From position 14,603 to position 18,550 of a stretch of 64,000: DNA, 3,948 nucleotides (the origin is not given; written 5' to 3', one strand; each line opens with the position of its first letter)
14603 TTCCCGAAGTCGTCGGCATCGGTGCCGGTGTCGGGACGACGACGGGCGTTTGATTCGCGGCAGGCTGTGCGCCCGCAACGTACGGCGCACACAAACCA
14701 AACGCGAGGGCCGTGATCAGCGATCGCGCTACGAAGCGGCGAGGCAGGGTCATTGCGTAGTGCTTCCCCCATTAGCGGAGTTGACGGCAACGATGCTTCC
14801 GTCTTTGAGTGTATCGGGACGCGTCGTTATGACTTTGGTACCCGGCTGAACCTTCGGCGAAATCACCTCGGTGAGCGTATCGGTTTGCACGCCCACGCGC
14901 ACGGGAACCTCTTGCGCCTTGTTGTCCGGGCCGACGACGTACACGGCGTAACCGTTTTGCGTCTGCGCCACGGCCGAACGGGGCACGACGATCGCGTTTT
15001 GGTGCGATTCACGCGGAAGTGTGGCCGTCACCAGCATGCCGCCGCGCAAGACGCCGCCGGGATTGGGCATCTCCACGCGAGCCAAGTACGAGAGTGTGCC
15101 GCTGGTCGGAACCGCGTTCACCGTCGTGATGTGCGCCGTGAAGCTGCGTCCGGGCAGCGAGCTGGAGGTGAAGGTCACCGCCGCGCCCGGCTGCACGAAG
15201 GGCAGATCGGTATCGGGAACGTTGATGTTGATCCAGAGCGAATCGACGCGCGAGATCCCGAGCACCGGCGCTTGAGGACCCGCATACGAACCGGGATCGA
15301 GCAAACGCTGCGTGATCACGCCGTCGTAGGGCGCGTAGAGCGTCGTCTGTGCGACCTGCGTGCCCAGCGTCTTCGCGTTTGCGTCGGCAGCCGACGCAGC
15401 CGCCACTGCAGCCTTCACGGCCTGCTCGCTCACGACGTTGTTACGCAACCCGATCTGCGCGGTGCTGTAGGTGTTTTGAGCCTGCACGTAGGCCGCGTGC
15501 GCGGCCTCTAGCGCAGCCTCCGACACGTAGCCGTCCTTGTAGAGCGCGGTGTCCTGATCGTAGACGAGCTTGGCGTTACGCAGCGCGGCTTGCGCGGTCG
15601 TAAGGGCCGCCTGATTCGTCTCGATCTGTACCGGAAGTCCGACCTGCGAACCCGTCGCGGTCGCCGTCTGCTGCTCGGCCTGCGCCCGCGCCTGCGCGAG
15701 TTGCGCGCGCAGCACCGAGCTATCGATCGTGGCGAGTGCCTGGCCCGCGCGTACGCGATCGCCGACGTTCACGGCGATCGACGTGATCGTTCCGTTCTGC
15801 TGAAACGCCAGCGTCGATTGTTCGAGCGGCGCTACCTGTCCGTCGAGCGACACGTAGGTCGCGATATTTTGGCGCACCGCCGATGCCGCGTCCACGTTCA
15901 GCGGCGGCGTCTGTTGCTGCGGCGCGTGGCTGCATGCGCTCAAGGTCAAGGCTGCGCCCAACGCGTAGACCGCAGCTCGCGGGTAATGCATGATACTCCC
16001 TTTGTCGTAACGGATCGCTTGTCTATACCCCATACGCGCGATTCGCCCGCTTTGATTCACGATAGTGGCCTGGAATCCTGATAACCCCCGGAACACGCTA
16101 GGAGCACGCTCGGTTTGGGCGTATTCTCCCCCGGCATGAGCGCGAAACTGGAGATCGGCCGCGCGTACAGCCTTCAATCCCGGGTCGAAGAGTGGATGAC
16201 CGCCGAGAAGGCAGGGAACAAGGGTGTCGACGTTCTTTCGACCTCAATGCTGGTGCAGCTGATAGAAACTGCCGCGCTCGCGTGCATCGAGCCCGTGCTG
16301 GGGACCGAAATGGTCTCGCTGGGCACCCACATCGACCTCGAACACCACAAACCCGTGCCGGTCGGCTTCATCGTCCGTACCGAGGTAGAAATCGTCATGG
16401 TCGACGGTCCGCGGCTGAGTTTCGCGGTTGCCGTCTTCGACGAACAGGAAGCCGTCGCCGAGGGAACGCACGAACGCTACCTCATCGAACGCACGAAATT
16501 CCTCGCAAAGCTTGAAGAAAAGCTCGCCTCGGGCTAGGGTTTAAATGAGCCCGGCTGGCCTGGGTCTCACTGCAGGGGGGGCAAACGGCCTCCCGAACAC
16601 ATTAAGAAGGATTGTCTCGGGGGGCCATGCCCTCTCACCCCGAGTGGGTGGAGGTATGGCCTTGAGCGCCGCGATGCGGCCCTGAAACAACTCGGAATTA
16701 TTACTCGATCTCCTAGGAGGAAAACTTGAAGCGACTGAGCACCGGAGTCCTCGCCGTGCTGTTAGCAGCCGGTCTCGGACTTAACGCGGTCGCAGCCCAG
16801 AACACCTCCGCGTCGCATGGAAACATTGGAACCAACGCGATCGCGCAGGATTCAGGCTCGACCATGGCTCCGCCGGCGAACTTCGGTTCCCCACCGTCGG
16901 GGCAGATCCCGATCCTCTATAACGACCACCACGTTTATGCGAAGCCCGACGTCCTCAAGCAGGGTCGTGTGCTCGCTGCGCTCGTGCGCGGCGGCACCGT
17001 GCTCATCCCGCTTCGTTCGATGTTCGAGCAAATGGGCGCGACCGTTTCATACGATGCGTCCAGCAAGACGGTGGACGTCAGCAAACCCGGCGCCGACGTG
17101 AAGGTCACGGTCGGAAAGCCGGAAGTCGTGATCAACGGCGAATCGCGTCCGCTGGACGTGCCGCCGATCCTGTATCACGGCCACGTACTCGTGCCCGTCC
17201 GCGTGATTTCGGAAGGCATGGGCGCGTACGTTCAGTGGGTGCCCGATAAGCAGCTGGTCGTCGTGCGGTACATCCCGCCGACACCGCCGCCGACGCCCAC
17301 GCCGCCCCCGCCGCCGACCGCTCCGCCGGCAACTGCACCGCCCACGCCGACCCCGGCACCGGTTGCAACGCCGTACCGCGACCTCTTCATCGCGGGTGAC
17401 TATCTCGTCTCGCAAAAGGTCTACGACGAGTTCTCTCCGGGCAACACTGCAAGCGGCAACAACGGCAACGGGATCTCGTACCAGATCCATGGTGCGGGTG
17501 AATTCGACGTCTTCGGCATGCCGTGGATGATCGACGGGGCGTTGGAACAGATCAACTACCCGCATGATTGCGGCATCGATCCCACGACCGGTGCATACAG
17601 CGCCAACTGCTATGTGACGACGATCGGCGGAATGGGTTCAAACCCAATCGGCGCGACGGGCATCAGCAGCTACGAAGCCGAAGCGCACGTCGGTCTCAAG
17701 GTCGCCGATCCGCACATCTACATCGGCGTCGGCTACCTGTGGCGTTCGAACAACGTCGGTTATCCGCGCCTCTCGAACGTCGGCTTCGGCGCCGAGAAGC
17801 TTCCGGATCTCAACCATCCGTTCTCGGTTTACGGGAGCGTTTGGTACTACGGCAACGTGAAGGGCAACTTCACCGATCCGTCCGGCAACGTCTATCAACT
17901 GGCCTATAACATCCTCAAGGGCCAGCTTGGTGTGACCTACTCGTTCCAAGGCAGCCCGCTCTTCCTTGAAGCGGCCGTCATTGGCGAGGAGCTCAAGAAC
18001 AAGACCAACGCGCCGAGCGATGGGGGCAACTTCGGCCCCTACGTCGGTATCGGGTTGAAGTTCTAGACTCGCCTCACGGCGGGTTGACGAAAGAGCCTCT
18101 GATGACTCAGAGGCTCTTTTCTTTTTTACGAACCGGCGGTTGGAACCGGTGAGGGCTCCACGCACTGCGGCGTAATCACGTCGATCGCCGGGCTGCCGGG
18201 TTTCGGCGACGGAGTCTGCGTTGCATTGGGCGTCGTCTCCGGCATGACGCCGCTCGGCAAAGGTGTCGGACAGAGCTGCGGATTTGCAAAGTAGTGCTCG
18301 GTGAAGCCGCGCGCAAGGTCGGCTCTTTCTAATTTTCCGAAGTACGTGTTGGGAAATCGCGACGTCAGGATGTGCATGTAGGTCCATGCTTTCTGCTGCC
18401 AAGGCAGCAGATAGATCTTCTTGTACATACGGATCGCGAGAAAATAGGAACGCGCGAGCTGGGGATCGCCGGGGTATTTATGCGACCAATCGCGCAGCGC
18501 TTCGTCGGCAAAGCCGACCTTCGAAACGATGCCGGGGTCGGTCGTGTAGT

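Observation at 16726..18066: Outer-membrane beta-barrel fused to a copper-amine-oxidase-N-type ('stalk') domain: an unusual OMP architecture, apparently highly expressed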

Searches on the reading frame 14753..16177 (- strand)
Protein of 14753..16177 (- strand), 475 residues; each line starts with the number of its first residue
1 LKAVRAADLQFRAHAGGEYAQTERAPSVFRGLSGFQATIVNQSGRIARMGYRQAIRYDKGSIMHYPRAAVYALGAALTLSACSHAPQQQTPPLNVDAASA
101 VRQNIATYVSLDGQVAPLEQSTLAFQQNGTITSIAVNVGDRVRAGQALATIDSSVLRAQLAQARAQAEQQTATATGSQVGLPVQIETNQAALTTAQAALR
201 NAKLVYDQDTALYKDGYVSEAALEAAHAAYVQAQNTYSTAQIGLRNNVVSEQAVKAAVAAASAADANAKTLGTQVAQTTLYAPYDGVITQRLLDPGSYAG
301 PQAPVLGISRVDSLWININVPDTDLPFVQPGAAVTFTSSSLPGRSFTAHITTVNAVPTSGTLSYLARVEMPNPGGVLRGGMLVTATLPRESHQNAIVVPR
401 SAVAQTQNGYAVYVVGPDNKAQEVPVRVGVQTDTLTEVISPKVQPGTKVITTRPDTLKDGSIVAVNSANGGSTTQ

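Call 62: search_protein_families(library=pfam, proteins=[window:14753-16177:-], max_evalue=0.01)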
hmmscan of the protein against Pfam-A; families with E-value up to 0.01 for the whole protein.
window:14753-16177:- (475 aa): 4 families
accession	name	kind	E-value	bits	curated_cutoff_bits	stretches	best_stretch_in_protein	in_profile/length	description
PF16576.10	HlyD_D23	-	1.6e-26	93.4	30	2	223-383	56-214/214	Barrel-sandwich domain of CusB or HlyD membrane-fusion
PF13437.12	HlyD_3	-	1.4e-16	61.6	22.2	1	279-373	1-96/106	HlyD family secretion protein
PF13533.13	Biotin_lipoyl_2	-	1.1e-06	28.8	29.8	1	122-152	2-32/32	Biotin-lipoyl like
PF00364.28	Biotin_lipoyl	-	0.0012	19.1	22.1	0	125-151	47-73/73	Biotin-requiring enzyme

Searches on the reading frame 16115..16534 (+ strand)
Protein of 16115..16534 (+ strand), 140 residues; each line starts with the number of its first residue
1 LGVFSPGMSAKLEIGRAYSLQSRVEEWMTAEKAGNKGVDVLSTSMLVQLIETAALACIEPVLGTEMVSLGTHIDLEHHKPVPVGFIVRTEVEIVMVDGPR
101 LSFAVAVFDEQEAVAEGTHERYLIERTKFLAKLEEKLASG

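Call 62: search_protein_families(library=pfam, proteins=[window:16115-16534:+], max_evalue=0.01)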
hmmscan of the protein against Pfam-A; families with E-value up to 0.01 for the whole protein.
window:16115-16534:+ (140 aa): 2 families
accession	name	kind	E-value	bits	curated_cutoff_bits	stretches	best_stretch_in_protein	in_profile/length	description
PF22636.2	FlK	-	2.8e-27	95.3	27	1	24-126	1-102/103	Fluoroacetyl-CoA-specific thioesterase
PF03061.28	4HBT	-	0.00013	22.7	20.6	1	44-114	7-77/79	Thioesterase superfamily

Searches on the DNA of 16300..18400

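Call 51: search_rna_families(source=window, start=16300, end=18400, threshold=evalue, max_evalue=1)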
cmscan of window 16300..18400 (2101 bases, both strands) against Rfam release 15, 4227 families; matches with E-value up to 1: 1.
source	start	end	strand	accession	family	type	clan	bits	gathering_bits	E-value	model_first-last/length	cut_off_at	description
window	18091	18261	+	RF02936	Chloroflexus-1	Gene; sRNA;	-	14.8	181.5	0.82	1-171/171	no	Chloroflexus-1 RNA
